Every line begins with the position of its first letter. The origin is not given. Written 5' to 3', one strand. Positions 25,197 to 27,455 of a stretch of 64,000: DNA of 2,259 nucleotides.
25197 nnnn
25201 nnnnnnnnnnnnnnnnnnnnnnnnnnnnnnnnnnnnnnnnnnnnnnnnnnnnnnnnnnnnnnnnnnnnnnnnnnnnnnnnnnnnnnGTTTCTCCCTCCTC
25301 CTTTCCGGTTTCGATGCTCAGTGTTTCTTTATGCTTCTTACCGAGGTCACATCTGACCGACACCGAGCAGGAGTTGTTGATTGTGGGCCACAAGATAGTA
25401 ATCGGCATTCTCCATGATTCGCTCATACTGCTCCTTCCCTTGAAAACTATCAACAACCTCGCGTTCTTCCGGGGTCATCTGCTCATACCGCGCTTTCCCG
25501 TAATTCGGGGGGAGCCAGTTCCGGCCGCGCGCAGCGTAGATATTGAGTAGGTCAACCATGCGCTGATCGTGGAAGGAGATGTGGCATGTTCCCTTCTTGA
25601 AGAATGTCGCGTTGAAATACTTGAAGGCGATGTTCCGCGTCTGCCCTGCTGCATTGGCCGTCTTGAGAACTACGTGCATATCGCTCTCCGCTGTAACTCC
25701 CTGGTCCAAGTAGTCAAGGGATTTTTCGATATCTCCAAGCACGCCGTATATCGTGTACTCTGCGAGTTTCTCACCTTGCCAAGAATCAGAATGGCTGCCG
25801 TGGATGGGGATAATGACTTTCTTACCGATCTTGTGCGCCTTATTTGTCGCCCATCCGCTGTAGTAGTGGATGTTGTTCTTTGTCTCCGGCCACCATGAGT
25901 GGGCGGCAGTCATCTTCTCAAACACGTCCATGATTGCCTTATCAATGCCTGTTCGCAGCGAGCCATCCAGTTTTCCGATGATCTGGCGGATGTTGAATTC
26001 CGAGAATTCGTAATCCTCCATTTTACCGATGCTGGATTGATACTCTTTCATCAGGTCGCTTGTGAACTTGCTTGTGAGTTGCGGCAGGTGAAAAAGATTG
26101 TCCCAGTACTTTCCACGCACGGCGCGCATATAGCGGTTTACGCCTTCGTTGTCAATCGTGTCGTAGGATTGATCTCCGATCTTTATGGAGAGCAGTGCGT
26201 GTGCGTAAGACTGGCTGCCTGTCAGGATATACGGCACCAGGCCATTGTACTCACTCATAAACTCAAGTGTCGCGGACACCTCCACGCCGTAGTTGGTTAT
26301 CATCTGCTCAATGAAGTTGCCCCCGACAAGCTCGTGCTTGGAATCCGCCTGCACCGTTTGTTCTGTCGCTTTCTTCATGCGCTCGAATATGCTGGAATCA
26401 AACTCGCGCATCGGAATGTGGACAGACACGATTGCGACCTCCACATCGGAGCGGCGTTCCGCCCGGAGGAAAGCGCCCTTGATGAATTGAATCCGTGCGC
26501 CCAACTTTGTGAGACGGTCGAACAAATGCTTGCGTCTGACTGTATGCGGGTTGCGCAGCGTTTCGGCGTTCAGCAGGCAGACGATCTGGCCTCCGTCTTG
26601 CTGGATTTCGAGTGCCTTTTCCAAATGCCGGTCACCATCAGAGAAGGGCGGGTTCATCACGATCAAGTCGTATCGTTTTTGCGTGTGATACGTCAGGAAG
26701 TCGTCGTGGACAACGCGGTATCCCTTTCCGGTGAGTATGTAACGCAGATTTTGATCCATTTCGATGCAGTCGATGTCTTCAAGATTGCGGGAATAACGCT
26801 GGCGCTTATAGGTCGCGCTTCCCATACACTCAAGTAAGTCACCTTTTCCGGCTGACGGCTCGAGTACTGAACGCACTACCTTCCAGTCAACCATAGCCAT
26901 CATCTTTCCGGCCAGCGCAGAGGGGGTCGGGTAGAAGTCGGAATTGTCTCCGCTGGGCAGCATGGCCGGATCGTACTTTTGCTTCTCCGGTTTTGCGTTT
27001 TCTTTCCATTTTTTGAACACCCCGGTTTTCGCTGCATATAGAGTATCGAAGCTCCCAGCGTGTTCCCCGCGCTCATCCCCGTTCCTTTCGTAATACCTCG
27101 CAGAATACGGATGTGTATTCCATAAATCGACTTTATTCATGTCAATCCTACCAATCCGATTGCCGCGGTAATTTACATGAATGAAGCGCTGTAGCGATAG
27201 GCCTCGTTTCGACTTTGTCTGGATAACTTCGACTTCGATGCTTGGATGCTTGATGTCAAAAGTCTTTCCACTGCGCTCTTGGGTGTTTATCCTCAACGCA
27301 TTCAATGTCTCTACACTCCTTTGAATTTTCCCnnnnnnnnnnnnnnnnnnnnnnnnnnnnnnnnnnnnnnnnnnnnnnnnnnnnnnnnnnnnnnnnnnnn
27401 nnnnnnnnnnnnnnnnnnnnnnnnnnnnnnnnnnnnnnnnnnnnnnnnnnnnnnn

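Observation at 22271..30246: Radical-SAM / Fe-S rich nucleic-acid modification island in the early-middle region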

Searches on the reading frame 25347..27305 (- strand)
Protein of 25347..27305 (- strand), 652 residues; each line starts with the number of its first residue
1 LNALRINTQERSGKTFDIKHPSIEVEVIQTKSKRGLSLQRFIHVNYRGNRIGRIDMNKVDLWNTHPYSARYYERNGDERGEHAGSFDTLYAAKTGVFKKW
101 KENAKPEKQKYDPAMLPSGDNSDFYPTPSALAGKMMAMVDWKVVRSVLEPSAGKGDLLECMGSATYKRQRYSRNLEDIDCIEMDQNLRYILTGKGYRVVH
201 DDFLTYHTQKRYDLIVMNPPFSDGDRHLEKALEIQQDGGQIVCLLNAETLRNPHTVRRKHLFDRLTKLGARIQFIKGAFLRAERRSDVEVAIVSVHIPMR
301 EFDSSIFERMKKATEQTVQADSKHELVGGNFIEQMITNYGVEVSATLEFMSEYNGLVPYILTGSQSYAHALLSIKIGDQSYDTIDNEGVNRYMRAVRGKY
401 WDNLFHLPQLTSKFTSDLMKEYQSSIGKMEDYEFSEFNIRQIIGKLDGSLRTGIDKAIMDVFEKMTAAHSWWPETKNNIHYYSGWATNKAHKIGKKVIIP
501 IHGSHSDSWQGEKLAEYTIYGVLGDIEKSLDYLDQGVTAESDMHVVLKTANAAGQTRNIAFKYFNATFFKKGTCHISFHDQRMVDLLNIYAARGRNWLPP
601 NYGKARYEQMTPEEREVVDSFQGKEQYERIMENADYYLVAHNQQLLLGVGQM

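Call 3: search_protein_families(library=pfam, max_evalue=0.01, proteins=[window:25347-27305:-])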
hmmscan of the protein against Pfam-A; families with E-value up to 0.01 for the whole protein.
window:25347-27305:- (652 aa): 3 families
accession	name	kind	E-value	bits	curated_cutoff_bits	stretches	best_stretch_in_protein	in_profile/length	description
PF13708.11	DUF4942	-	4.4e-30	105.2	25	1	393-595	1-188/190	Domain of unknown function (DUF4942)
PF05869.16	Dam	-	2.7e-05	24.3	28.1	1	195-304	44-152/169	DNA N-6-adenine-methyltransferase (Dam)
PF05175.20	MTS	-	0.00046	20.3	23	1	195-227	82-114/170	Methyltransferase small domain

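Call 5: search_protein_families(library=phrogs, max_evalue=0.001, proteins=[window:25347-27305:-])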
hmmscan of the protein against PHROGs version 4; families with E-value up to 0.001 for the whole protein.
window:25347-27305:- (652 aa): 14 families
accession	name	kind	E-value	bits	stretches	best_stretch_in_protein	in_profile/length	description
phrog_32703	-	unknown function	2.4e-45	156.1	1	120-602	7-476/480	-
phrog_6263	-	other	3.5e-28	99.6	1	116-249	386-511/548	DNA methyltransferase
phrog_9133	-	unknown function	1.1e-25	90.7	1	120-295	732-902/1259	-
phrog_15406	-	other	1.9e-24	85.9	1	118-323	1245-1446/2789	DNA methyltransferase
phrog_11358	-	unknown function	1.5e-23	82.8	1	118-245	1842-1961/3431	-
phrog_9793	-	unknown function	1.2e-21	77.8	1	122-247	603-719/772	-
phrog_18947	-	unknown function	1.1e-19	70.3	1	123-247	568-684/1537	-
phrog_22901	-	unknown function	6.1e-18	64.5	1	81-246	595-749/1394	-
phrog_799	-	other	4.7e-17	63.3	1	94-277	182-350/458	DNA methyltransferase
phrog_10691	-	unknown function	1.9e-12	45.5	1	122-245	2357-2475/3925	-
phrog_3820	-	other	2.3e-07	31.2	1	124-223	50-140/255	DNA methyltransferase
phrog_5143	-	unknown function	5.3e-06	24.7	1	122-246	1800-1919/2204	-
phrog_5172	-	unknown function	1.1e-05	25.3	1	120-245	18-131/377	-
phrog_111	-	other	0.00023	22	1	201-249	104-153/345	DNA methyltransferase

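Call 6: search_protein_families(library=ncbifam, max_evalue=0.01, proteins=[window:25347-27305:-])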
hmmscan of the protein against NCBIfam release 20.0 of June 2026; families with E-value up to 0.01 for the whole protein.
window:25347-27305:- (652 aa): 1 family
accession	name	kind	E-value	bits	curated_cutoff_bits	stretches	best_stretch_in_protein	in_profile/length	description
NF000499.2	Erm23S_rRNA_broad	equivalog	0.00039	19.9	212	1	132-262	12-136/244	23S ribosomal RNA methyltransferase Erm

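Call 39: search_protein_families(library=padloc, max_evalue=0.01, proteins=[window:25347-27305:-])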
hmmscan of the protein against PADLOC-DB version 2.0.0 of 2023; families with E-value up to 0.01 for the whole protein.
window:25347-27305:- (652 aa): 8 families
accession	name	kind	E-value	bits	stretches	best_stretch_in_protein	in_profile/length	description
PDLC04134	mad2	-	1.4e-09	35.3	1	124-251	272-402/492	mads_2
PDLC03267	MTase_II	-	2.2e-09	34.8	1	125-221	16-116/539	Type II methyltransferase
PDLC03248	MTase_II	-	7e-09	33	1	125-222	12-96/521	Type II methyltransferase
PDLC03258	MTase_II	-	1.4e-08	32.3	1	125-222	25-113/366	Type II methyltransferase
PDLC03719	oMTase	-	1.5e-06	25.5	1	143-222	49-123/387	orphan methyltransferase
PDLC03021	MTase_I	-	0.00038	17.4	0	118-224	160-285/491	Type I methyltransferase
PDLC03293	MTase_II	-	0.00041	17.2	1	127-221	21-106/427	Type II methyltransferase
PDLC03025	MTase_I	-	0.0014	15.4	0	118-182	158-219/569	Type I methyltransferase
